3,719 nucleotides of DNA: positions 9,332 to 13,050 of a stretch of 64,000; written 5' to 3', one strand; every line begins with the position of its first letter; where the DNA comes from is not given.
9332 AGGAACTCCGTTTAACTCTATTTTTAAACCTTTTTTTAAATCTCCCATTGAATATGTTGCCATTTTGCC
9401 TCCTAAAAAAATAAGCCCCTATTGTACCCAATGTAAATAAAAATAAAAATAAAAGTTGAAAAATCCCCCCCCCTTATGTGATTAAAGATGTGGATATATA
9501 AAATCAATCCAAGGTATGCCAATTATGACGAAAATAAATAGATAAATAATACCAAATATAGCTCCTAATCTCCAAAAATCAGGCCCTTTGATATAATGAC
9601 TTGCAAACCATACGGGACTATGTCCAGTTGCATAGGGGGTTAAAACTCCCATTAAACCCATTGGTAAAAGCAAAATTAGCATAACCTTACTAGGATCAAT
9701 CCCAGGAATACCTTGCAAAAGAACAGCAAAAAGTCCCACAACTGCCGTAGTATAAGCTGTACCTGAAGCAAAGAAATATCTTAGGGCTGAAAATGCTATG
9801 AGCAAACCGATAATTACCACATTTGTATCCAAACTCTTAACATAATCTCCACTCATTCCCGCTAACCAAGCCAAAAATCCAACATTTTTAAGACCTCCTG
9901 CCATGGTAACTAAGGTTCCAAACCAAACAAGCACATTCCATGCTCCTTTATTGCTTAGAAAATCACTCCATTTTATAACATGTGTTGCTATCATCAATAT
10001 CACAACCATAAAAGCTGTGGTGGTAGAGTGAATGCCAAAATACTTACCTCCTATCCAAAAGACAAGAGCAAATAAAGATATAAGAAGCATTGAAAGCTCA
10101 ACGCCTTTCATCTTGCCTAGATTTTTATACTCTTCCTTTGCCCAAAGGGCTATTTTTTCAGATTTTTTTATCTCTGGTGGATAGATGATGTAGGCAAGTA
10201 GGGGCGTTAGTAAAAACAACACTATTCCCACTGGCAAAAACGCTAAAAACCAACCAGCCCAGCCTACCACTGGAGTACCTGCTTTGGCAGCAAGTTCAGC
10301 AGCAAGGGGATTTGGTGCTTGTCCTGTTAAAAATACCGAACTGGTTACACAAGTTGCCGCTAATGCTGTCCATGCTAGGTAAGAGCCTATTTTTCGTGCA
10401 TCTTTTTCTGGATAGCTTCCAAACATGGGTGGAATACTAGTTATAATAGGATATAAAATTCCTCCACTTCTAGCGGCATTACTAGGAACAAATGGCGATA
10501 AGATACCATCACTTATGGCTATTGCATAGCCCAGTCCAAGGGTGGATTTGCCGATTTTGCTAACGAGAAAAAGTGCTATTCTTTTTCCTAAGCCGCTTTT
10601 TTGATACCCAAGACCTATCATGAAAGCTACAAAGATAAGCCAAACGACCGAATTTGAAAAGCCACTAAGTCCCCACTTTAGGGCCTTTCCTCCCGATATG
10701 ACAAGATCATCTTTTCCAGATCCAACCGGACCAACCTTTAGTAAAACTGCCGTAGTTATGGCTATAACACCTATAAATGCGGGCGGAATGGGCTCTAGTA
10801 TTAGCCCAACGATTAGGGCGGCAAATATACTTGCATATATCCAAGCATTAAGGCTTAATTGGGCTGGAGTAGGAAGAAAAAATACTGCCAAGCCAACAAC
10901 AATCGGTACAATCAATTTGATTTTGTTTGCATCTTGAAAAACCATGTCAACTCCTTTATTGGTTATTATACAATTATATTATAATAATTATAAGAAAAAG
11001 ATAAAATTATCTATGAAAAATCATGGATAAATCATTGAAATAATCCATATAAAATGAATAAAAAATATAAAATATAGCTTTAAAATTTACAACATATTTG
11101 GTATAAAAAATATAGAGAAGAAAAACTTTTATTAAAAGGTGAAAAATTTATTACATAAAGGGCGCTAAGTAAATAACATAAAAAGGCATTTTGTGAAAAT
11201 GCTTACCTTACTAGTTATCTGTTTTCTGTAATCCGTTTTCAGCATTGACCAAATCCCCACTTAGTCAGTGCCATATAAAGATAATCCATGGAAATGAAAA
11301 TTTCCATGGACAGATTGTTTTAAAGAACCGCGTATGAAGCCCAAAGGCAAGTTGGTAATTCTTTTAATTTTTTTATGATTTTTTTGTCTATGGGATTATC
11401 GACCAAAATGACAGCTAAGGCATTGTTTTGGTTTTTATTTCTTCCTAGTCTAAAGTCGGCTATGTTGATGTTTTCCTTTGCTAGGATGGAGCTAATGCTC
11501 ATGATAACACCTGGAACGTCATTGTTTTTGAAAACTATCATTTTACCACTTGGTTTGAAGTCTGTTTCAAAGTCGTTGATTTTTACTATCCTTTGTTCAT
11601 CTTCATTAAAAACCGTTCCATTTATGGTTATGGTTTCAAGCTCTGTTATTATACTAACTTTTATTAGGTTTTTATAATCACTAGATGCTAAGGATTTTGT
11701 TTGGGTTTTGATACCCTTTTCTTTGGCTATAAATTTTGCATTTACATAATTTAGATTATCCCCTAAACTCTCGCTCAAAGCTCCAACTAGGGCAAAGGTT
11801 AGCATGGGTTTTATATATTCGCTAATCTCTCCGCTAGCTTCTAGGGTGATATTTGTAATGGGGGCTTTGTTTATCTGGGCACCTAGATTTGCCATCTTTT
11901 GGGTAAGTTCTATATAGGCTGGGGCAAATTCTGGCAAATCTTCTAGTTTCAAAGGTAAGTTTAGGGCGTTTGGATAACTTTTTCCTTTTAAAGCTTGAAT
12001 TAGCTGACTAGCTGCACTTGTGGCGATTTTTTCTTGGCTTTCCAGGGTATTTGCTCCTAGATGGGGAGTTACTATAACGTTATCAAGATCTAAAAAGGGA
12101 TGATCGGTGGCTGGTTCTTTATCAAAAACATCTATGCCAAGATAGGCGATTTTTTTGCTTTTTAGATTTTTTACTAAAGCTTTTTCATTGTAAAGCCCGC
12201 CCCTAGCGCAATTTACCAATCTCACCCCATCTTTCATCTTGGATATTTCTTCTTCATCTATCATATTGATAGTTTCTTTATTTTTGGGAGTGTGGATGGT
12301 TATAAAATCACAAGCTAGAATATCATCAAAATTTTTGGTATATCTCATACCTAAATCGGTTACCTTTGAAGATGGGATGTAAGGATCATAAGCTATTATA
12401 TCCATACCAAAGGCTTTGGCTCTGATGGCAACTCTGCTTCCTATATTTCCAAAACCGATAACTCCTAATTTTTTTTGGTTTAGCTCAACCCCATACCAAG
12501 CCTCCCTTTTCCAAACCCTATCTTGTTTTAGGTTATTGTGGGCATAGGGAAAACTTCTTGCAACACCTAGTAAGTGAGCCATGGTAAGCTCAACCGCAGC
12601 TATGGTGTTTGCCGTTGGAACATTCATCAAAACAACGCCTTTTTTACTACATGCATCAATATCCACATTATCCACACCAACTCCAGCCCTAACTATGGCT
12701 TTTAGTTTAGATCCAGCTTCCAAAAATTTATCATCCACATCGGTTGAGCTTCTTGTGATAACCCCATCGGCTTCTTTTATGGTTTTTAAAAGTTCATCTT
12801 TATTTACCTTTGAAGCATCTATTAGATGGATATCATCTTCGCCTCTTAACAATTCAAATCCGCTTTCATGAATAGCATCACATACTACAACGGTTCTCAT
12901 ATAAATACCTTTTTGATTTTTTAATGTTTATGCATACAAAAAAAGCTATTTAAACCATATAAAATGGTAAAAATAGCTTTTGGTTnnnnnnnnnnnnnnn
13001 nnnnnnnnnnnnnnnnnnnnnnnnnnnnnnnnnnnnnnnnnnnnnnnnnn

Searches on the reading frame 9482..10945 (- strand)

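Call 8: search_protein_families(library=ncbifam, proteins=[window:9482-10945:-])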
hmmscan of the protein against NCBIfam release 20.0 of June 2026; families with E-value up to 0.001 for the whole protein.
window:9482-10945:- (487 aa): 1 family
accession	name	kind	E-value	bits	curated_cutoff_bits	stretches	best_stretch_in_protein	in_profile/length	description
TIGR00785.1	dass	subfamily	7.3e-133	443.5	198.6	1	25-479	1-443/444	DASS family sodium-coupled anion symporter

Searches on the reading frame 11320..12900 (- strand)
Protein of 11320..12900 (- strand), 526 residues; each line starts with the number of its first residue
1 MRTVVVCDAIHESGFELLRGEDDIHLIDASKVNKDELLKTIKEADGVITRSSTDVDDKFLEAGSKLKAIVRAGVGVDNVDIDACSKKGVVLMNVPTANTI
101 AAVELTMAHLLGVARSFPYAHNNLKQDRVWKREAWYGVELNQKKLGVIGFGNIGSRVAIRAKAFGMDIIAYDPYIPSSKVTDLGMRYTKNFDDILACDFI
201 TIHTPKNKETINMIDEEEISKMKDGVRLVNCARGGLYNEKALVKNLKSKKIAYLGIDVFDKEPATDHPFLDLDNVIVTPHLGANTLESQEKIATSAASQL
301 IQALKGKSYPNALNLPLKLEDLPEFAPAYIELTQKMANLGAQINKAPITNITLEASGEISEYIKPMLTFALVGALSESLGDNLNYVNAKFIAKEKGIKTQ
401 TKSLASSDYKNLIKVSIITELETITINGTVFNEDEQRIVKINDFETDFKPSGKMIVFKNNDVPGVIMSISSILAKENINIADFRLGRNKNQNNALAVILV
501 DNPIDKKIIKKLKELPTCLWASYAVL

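Call 8: search_protein_families(library=ncbifam, proteins=[window:11320-12900:-])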
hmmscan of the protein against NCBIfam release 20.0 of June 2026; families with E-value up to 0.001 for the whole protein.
window:11320-12900:- (526 aa): 25 families
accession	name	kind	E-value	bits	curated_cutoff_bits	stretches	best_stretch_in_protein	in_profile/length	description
TIGR01327.1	PGDH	equivalog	5.7e-190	632.5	454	1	4-522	2-521/525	phosphoglycerate dehydrogenase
NF008759.0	PRK11790.1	equivalog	3.8e-70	236.6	404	1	4-316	14-329/410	phosphoglycerate dehydrogenase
NF009714.1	PRK13243.1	equivalog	1.4e-65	221.8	455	1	4-314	5-323/332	glyoxylate reductase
NF011938.0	PRK15409.1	equivalog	5.6e-51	173.5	492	1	30-314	32-319/324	glyoxylate/hydroxypyruvate reductase GhrB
NF006263.0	PRK08410.1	equivalog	4.7e-47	160.9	389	1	30-304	29-307/311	D-2-hydroxyacid dehydrogenase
NF005750.0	PRK07574.1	equivalog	5.3e-45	154.1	329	1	25-307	71-360/386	NAD-dependent formate dehydrogenase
NF005069.0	PRK06487.1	equivalog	1.6e-44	152.3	448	1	31-304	36-311/320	2-hydroxyacid dehydrogenase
NF041369.1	Dhydh_Halo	equivalog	3.4e-40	138.2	400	1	36-308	35-299/305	D-2-hydroxyacid dehydrogenase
NF001309.0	PRK00257.1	equivalog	4.9e-36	124.5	434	1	39-301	33-275/379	4-phosphoerythronate dehydrogenase PdxB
NF005387.0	PRK06932.1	equivalog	3e-33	115.1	492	1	17-282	18-288/314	2-hydroxyacid dehydrogenase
NF005027.0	PRK06436.1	equivalog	3.1e-32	111.9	261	1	62-303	46-278/303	2-hydroxyacid dehydrogenase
NF006374.0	PRK08605.1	subfamily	3.6e-27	95.3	356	1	35-263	37-267/332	D-lactate dehydrogenase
NF000492.1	vanH_gen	exception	1.9e-26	92.9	540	1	60-262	59-255/312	D-lactate dehydrogenase VanH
NF011966.0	PRK15438.1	equivalog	6.9e-26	91.2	687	1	39-295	33-269/378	4-phosphoerythronate dehydrogenase PdxB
NF009127.0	PRK12480.1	equivalog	1.9e-23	83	579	1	26-264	28-266/330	D-lactate dehydrogenase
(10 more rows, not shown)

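Call 14: find_related_loci(query=window:11320-12900:-, collection=genome_contigs, flank=10000)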
Query window:11320-12900:- (526 aa) in genome_contigs; peptide patterns used: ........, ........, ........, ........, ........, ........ (x = any residue, [..] = any of these).
164 stretches matched a pattern; 92 encode a relative of the query (tblastn E <= 1e-3); the best 80 are kept; 80 distinct loci.
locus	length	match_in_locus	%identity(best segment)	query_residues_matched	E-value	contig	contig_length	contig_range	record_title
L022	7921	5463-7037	70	1-526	0e+0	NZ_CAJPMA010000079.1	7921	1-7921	MAG: uncultured Campylobacter sp. isolate SRR9217389-mag-bin.8, whole genome shotgun sequence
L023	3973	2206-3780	69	1-526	0e+0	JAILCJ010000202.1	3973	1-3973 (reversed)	MAG: Campylobacter sp. isolate RUI582 k141_515341_flag=1_multi=16.0000_len=3973, whole genome shotgun sequence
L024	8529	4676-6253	68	1-526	0e+0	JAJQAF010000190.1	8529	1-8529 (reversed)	MAG: Campylobacter sp. isolate BH.8_9 NODE_1200_length_8529_cov_6.455865, whole genome shotgun sequence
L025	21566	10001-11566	67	1-523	0e+0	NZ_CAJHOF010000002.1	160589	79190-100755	Campylobacter majalis strain LMG 7974 isolate LMG 7974, whole genome shotgun sequence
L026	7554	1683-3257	66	1-526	0e+0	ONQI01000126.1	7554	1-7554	uncultured Campylobacter sp. isolate RUG537 genome assembly, contig: k87_52742966, whole genome shotgun sequence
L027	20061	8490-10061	65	1-524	0e+0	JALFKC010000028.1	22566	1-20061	MAG: Campylobacter sp. isolate SUG753 k141_108845, whole genome shotgun sequence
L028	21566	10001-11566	64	2-524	0e+0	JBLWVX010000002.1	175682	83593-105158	MAG: Arcobacteraceae bacterium isolate EA13-08 A13maxbin.011RE.5K@2, whole genome shotgun sequence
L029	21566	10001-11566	64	2-524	0e+0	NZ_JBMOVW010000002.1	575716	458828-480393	Arcobacter sp. YIC-310 Scaffold2, whole genome shotgun sequence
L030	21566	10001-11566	64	2-524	0e+0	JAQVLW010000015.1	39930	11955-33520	MAG: Aliarcobacter sp. isolate STF1_119 NODE_1967_length_39930_cov_30.537547_Sandtown_F1, whole genome shotgun sequence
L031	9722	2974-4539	62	4-526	0e+0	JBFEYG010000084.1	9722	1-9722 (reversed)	MAG: Sulfurimonadaceae bacterium isolate Mix_mud09.2021.07.46 k141_1607364_length_9722_cov_12.0769, whole genome shotgun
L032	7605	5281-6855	62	2-526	0e+0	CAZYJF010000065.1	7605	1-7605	MAG TPA_asm: uncultured Sulfurospirillum sp. isolate SRP144503_co1_99 genome assembly, contig: NODE_1200_length_7605_cov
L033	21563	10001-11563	63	3-524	0e+0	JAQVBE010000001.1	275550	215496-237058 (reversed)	MAG: Aliarcobacter sp. isolate STD2_58 NODE_43_length_275550_cov_126.925555_Sandtown_D2, whole genome shotgun sequence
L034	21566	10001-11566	62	2-524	0e+0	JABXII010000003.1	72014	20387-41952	MAG: Campylobacteraceae bacterium isolate HF-Din13 c_000000029536, whole genome shotgun sequence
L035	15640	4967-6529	63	3-524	0e+0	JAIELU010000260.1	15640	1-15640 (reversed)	MAG: Campylobacterales bacterium isolate co.spades.CONCOCT.1kb_120 c_000000000041, whole genome shotgun sequence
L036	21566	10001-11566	63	2-524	0e+0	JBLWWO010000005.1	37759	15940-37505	MAG: Poseidonibacter sp. isolate EA15-03 A15.007.metabat.2RE.5K@5, whole genome shotgun sequence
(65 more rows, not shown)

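Call 66: find_encoding_contigs(protein=window:11320-12900:-, flank=3000, max_places=8)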
Protein window:11320-12900:- (526 aa): no gene with exactly this product is on record in the collection.
